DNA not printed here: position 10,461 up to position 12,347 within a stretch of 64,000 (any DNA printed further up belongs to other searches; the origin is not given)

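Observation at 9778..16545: Tight seven-gene operon suggesting an undescribed nucleotide-sugar pathway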

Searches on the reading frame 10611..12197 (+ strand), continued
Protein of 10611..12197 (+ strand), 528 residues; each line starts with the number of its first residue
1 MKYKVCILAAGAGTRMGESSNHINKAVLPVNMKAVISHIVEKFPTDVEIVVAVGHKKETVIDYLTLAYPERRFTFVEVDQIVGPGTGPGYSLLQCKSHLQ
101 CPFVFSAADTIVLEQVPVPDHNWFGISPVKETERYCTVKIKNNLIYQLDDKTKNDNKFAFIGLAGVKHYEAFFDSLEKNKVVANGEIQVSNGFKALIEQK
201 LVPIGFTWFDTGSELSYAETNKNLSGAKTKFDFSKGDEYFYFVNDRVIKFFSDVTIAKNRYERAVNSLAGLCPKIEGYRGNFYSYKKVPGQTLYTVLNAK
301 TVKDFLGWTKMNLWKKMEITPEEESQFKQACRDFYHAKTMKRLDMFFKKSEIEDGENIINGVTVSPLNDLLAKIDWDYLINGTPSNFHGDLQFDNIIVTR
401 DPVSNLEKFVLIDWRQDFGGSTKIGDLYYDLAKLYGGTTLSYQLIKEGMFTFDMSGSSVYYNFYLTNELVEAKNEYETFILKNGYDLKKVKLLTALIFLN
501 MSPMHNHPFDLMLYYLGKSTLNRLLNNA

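Call 69: search_protein_families(library=pfam, proteins=[L047:9349-9999:+, L030:4541-5392:+, L048:9116-9943:+, L039:8278-9447:+, L025:492-1724:+, L018:6736-7815:+, L020:13795-14556:+, L055:7507-8157:-], max_evalue=1)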
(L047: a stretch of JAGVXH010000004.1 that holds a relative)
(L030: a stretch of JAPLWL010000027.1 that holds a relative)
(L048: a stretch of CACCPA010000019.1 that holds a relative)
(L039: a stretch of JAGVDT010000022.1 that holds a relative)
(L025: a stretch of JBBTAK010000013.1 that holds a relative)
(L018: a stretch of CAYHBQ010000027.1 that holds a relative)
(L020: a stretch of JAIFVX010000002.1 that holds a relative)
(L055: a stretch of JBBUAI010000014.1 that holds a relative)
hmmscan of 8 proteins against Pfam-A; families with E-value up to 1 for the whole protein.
L047:9349-9999:+ (216 aa): 0 families

L030:4541-5392:+ (283 aa): 3 families
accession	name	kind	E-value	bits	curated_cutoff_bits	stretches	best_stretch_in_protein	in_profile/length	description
PF05050.19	Methyltransf_21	-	1.1e-19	71.7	22.7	1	75-237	1-172/173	Methyltransferase FkbM domain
PF08242.18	Methyltransf_12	-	0.0025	18.9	30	1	75-125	2-52/98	Methyltransferase domain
PF05175.20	MTS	-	0.011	15.8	23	1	56-116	19-78/170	Methyltransferase small domain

L048:9116-9943:+ (275 aa): 0 families

L039:8278-9447:+ (389 aa): 1 family
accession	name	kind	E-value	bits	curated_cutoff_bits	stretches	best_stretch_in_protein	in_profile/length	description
PF07883.17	Cupin_2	-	0.0037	17.4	27.2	1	323-371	15-62/70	Cupin domain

L025:492-1724:+ (410 aa): 1 family
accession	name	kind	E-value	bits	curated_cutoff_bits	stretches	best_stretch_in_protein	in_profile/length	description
PF02663.19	FmdE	-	0.47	10.9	22.9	1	302-357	65-123/133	FmdE, Molybdenum formylmethanofuran dehydrogenase operon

L018:6736-7815:+ (359 aa): 1 family
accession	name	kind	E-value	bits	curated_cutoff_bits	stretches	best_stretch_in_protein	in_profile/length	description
PF00123.25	Hormone_2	-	0.0034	17.8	21.2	1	208-225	6-23/28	Peptide hormone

L020:13795-14556:+ (253 aa): 10 families
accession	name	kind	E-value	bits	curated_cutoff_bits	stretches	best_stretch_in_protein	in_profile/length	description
PF13238.12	AAA_18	-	2.2e-07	31.8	29.4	1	48-151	1-84/128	AAA domain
PF01583.26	APS_kinase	-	0.00042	20.8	21.1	1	46-86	3-44/152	Adenylylsulphate kinase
PF00005.33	ABC_tran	-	0.0044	18.1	25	1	46-90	12-56/137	ABC transporter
PF06414.18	Zeta_toxin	-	0.011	15.6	22.3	1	37-83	11-54/199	Zeta toxin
PF13671.12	AAA_33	-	0.025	15.3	27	1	50-83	4-33/143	AAA domain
PF13479.12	AAA_24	-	0.038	14.3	27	0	46-82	3-32/195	AAA domain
PF00485.24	PRK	-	0.062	13.6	22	1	48-125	2-78/196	Phosphoribulokinase / Uridine kinase family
PF13173.12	AAA_14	-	0.078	13.4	27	1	47-98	4-55/129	AAA domain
PF08433.16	KTI12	-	0.11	12.4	22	1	48-88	4-45/271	Chromatin associated protein KTI12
PF01926.29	MMR_HSR1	-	0.2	12.2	21.9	1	48-68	2-22/113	50S ribosome-binding GTPase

L055:7507-8157:- (216 aa): 9 families
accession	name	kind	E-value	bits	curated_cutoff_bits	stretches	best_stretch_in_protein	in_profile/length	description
PF08241.18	Methyltransf_11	-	1.1e-13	52.1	21.2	1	68-118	41-95/95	Methyltransferase domain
PF13489.12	Methyltransf_23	-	2.7e-10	40.7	27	1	29-121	21-119/164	Methyltransferase domain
PF13649.12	Methyltransf_25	-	2.7e-07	31.6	27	1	71-114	52-97/97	Methyltransferase domain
PF08242.18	Methyltransf_12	-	1.7e-06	29.1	30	1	78-115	64-97/98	Methyltransferase domain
PF13847.12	Methyltransf_31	-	2.9e-06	27.5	27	1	71-119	60-110/145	Methyltransferase domain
PF01209.24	Ubie_methyltran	-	0.00015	21.7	20.1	1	70-117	103-150/233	ubiE/COQ5 methyltransferase family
PF05148.21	Methyltransf_8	-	0.00052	20.4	27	1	67-118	105-156/219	Hypothetical methyltransferase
PF20922.3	Anamorsin_N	-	0.2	11.8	27.1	1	76-119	44-88/163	Anamorsin, N-terminal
PF01234.23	NNMT_PNMT_TEMT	-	0.31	10.6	25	1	61-120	141-199/261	NNMT/PNMT/TEMT family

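Call 72: find_related_loci(query=A1, collection=viral_contigs, flank=6000)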
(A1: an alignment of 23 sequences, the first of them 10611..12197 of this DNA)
Query A1 (528 aa) in viral_contigs; peptide patterns used: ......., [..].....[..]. (x = any residue, [..] = any of these).
109 stretches matched a pattern; 86 encode a relative of the query (tblastn E <= 1e-3); the best 80 are kept; 80 distinct loci.
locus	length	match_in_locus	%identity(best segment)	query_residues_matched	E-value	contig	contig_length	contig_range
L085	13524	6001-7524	40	1-524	8e-117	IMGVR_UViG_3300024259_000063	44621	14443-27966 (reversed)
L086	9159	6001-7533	39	5-524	5e-113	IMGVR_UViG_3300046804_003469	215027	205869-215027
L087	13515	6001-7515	39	2-523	6e-112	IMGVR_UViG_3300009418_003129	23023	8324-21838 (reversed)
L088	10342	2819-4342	41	1-521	6e-110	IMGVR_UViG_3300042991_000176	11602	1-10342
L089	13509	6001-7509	40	1-521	6e-109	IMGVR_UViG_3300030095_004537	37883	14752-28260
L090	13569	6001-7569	40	7-524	3e-108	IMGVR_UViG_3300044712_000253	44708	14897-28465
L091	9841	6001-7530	37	5-523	1e-106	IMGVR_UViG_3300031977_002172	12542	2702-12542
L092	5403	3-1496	38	10-524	5e-105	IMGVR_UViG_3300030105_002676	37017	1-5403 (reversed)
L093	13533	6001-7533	40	5-526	3e-103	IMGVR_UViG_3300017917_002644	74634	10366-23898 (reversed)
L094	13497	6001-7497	39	5-515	2e-102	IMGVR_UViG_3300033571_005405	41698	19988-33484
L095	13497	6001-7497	39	5-515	5e-102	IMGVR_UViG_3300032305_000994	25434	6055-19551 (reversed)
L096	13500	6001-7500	40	5-515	6e-102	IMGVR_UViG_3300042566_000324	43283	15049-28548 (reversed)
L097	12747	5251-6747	39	5-515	2e-101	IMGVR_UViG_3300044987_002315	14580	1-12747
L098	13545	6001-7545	39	5-526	7e-101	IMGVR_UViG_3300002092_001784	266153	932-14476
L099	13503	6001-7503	41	5-515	2e-100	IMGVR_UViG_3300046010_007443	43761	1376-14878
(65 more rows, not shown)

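Call 75: search_dna_similar(query=window:10611-12197:+, collection=phages, mode=protein, max_rows=30)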
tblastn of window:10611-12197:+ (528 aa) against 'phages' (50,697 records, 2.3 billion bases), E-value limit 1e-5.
Records with a match: 5; places in all: 5; records where one place covers at least 80% of the query: 5.
Best place of each record, by identity: <60% 5.
By first word of the organism name: Enterococcus 4; Marine 1.
By host as written in the record: - 2; Enterococcus 2; Enterococcus faecium strain UCH5 1.
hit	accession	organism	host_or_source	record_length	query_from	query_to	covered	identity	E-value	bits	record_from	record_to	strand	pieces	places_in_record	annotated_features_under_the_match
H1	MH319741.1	Marine virus AG-345-E15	single cell amplified by WGA-X; seawater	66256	3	522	98%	33.6%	3e-85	294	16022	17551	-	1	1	record has no annotation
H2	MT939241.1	Enterococcus phage 9183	Enterococcus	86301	5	505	95%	23.4%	5e-21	103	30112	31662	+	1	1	nucleoside-diphosphate-sugar pyrophosphorylase-like protein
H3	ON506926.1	Enterococcus phage TJE4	Enterococcus faecium strain UCH5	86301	5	505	95%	23.4%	5e-21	103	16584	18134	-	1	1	deoxyuridine 5'-triphosphate hypothetical protein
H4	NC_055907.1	Enterococcus phage 9183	Enterococcus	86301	5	505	95%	23.4%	5e-21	103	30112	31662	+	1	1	nucleoside-diphosphate-sugar pyrophosphorylase-like protein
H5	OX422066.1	Enterococcus phage Planchet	-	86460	5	505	95%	23.2%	1e-19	99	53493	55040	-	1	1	Glycosyltransferase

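Call 76: get_annotated_region(hit=H4, flank=8000)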
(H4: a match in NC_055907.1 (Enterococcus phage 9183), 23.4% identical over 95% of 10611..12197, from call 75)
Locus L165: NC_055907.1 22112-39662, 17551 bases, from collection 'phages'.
description: Enterococcus phage 9183, complete genome.
organism: Enterococcus phage 9183 (NCBI taxid 2763102)
taxonomy: Viruses; Duplodnaviria; Heunggongvirae; Uroviricota; Caudoviricetes; Andrewesvirinae; Denvervirus; Denvervirus dv9183
host: Enterococcus; source: wastewater samples; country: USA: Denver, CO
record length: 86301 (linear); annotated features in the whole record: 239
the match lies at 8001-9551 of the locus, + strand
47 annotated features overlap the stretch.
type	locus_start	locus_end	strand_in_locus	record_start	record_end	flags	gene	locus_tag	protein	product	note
CDS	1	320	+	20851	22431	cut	-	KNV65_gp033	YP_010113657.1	replicative DNA helicase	Replicative DNA helicase DnaB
regulatory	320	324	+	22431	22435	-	-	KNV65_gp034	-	ribosome_binding_site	-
CDS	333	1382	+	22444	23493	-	-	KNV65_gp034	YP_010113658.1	DNA primase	-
regulatory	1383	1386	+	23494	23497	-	-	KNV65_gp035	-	ribosome_binding_site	-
CDS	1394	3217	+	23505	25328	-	-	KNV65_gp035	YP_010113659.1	RecJ-like ssDNA exonuclease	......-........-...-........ exonuclease RecJ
regulatory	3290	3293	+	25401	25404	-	-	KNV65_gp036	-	ribosome_binding_site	-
CDS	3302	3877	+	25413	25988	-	-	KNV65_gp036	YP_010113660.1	hypothetical protein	-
regulatory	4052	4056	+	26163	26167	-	-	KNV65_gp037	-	ribosome_binding_site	-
CDS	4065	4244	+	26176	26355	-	-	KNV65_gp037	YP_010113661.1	hypothetical protein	Predicted transmembrane protein by InterProScan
regulatory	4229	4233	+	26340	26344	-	-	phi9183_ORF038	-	ribosome_binding_site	-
CDS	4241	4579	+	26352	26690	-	-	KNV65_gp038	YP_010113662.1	hypothetical protein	-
regulatory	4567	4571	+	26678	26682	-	-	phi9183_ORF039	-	ribosome_binding_site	-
CDS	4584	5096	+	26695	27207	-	-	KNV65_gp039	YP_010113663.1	hypothetical protein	-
regulatory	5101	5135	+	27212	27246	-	-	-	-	terminator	-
regulatory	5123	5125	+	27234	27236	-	-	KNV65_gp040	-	ribosome_binding_site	-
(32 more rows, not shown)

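Call 77: get_annotated_region(hit=H1, flank=8000)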
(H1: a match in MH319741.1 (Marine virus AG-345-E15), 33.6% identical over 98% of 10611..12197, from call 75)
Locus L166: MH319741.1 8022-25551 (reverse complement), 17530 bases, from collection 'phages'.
description: Marine virus AG-345-E15 Ga0172270_11 genomic sequence.
organism: Marine virus AG-345-E15 (NCBI taxid 2162688)
taxonomy: Viruses; Duplodnaviria; Heunggongvirae; Uroviricota; Caudoviricetes
host: -; source: single cell amplified by WGA-X; seawater; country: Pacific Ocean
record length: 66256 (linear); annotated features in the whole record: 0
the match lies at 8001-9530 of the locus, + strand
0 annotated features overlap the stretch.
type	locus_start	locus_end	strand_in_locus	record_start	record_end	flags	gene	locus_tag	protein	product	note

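Call 78: search_protein_families(library=pfam, proteins=[L165:7645-7989:+, L165:7986-9620:+, L165:9625-10845:+, L165:11453-12424:+, L165:6412-7245:+], max_evalue=0.01)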
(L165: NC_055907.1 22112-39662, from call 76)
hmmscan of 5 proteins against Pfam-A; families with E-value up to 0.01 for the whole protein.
L165:7645-7989:+ (114 aa): 6 families
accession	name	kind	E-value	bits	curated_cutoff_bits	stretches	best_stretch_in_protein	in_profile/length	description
PF25109.1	HAD_PNKP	-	2.1e-07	31.6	27.6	1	3-97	4-94/143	Polynucleotide kinase PNKP phosphatase domain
PF08645.17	PNK3P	-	3.8e-05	23.9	22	1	2-75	2-78/161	Polynucleotide kinase 3 phosphatase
PF08282.18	Hydrolase_3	-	7.6e-05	23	20.9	1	3-59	1-46/255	haloacid dehalogenase-like hydrolase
PF24694.1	LNS2_PITM1-3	-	0.00014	22.3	27.7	1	4-105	2-86/124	PITM 1-3, LNS2 domain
PF00702.32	Hydrolase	-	0.00089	20.1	26.4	0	3-80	4-65/191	haloacid dehalogenase-like hydrolase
PF06941.18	NT5C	-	0.0076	16.6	24.8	0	24-108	63-143/180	5' nucleotidase, deoxy (Pyrimidine), cytosolic type C protein (NT5C)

L165:7986-9620:+ (544 aa): 5 families
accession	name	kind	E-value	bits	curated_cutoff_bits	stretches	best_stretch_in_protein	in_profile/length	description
PF00483.29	NTP_transferase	-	6e-18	65.7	21.2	1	6-237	2-241/245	Nucleotidyl transferase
PF12804.13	NTP_transf_3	-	2.6e-09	37.9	27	1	6-106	1-90/160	MobA-like NTP transferase domain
PF01128.25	IspD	-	1.1e-05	25.7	27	1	5-101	2-90/221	2-C-methyl-D-erythritol 4-phosphate cytidylyltransferase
PF02958.26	EcKL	-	0.00012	22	22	1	308-429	120-244/294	Ecdysteroid kinase-like family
PF03881.20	Fructosamin_kin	-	0.0023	17.6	22.4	1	356-438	152-221/288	Fructosamine kinase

L165:9625-10845:+ (406 aa): 1 family
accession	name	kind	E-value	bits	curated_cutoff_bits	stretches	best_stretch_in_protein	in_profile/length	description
PF13524.12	Glyco_trans_1_2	-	0.00063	20.1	25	1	251-365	5-118/144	Glycosyl transferase-like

L165:11453-12424:+ (323 aa): 0 families

L165:6412-7245:+ (277 aa): 1 family
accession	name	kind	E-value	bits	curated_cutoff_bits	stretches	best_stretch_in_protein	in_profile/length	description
PF00303.24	Thymidylat_synt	-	2.1e-23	83.3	24.3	1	31-216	31-222/266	Thymidylate synthase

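Call 81: search_protein_families(library=pfam, proteins=[L085:838-1770:+, L085:1767-2384:+, L085:2372-3058:+, L085:2994-3614:+, L085:3616-4560:+, L085:4557-5270:+, L085:5292-5654:+, L085:7526-8146:+, L085:9075-9836:+, L085:11261-13084:+], max_evalue=0.001)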
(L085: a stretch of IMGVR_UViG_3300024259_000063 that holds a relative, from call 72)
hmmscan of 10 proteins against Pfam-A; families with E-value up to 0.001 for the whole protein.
L085:838-1770:+ (310 aa): 0 families

L085:1767-2384:+ (205 aa): 1 family
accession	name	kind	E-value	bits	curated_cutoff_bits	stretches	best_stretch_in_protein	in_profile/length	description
PF02585.22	PIG-L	-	3.6e-09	37.6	28.2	1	4-115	2-126/129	GlcNAc-PI de-N-acetylase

L085:2372-3058:+ (228 aa): 1 family
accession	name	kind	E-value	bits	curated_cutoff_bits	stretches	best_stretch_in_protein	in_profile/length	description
PF00551.24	Formyl_trans_N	-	2e-17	64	26.1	1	41-137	71-171/181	Formyl transferase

L085:2994-3614:+ (206 aa): 1 family
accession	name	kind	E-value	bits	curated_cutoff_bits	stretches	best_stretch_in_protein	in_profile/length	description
PF13578.12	Methyltransf_24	-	5.1e-10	40.6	26.3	1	70-121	54-104/105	Methyltransferase domain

L085:3616-4560:+ (314 aa): 7 families
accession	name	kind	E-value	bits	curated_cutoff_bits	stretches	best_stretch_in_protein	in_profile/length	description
PF02719.21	Polysacc_synt_2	-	4.5e-81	272.7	20.2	1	6-278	1-290/293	Polysaccharide biosynthesis protein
PF01370.27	Epimerase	-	2.5e-20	73.4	20.9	1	6-164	1-173/240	NAD dependent epimerase/dehydratase family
PF04321.23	RmlD_sub_bind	-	1.7e-15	57.3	27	1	5-168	2-156/287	RmlD substrate binding domain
PF16363.11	GDP_Man_Dehyd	-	4.1e-15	56.5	27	1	7-159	1-179/332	GDP-mannose 4,6 dehydratase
PF01073.25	3Beta_HSD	-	6.4e-08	32.4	22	1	7-128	1-122/280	3-beta hydroxysteroid dehydrogenase/isomerase family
PF07993.18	NAD_binding_4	-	1.7e-05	24.5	20.1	0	46-126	60-140/258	Male sterility protein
PF05368.20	NmrA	-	0.00042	20.4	27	1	3-66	2-67/298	NmrA-like family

L085:4557-5270:+ (237 aa): 0 families

L085:5292-5654:+ (120 aa): 5 families
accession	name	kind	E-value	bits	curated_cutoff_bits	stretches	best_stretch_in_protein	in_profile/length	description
PF25109.1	HAD_PNKP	-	5.9e-06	26.9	27.6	1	4-71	1-69/143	Polynucleotide kinase PNKP phosphatase domain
PF03767.20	Acid_phosphat_B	-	7.6e-06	26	27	1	38-81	126-170/230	HAD superfamily, subfamily IIIB (Acid phosphatase)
PF13344.12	Hydrolase_6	-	2.2e-05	24.8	27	1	7-77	1-59/101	Haloacid dehalogenase-like hydrolase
PF08282.18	Hydrolase_3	-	7.2e-05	23.1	20.9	1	7-70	1-53/255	haloacid dehalogenase-like hydrolase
PF24694.1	LNS2_PITM1-3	-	0.00033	21.1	27.7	1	8-75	2-64/124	PITM 1-3, LNS2 domain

L085:7526-8146:+ (206 aa): 1 family
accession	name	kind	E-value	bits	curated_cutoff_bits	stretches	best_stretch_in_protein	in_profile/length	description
PF08501.16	Shikimate_dh_N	-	8.1e-14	52.1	27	1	23-90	14-83/83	Shikimate dehydrogenase substrate binding domain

L085:9075-9836:+ (253 aa): 0 families

L085:11261-13084:+ (607 aa): 1 family
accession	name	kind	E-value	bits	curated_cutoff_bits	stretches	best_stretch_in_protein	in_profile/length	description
PF00535.33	Glycos_transf_2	-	4.6e-13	49.9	23.3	1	199-315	1-117/168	Glycosyl transferase family 2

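Call 82: search_protein_families(library=phrogs, proteins=[window:10611-12197:+, L085:5635-7533:+, L085:8139-9074:+, L085:5292-5654:+], max_evalue=0.00001)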
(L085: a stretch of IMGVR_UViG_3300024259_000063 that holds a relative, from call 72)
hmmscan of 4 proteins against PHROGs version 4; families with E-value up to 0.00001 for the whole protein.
window:10611-12197:+ (528 aa): 3 families
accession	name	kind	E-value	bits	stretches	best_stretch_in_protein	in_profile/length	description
phrog_21938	-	unknown function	3e-13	50.8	1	302-527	103-331/342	-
phrog_3980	-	unknown function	3.1e-13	50.2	1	1-224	1-247/495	-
phrog_4098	-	unknown function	3.2e-13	50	1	272-527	254-504/559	-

L085:5635-7533:+ (632 aa): 3 families
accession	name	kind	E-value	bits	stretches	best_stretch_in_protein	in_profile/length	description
phrog_7851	-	other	6.2e-20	72.4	1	3-103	6-109/117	cysteine dioxygenase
phrog_4098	-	unknown function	1.8e-15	57.4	1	128-542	5-421/559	-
phrog_3980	-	unknown function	3.2e-06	27.1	0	126-286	4-176/495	-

L085:8139-9074:+ (311 aa): 0 families

L085:5292-5654:+ (120 aa): 3 families
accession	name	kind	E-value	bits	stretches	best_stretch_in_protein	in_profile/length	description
phrog_415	-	other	9.9e-12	46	1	1-82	18-114/218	polynucleotide kinase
phrog_505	-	other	3.1e-08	34.4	1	2-85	159-243/295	polynucleotide kinase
phrog_1238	-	moron, auxiliary metabolic gene and host takeover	1.5e-07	32.2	1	2-95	20-116/155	phosphoheptose isomerase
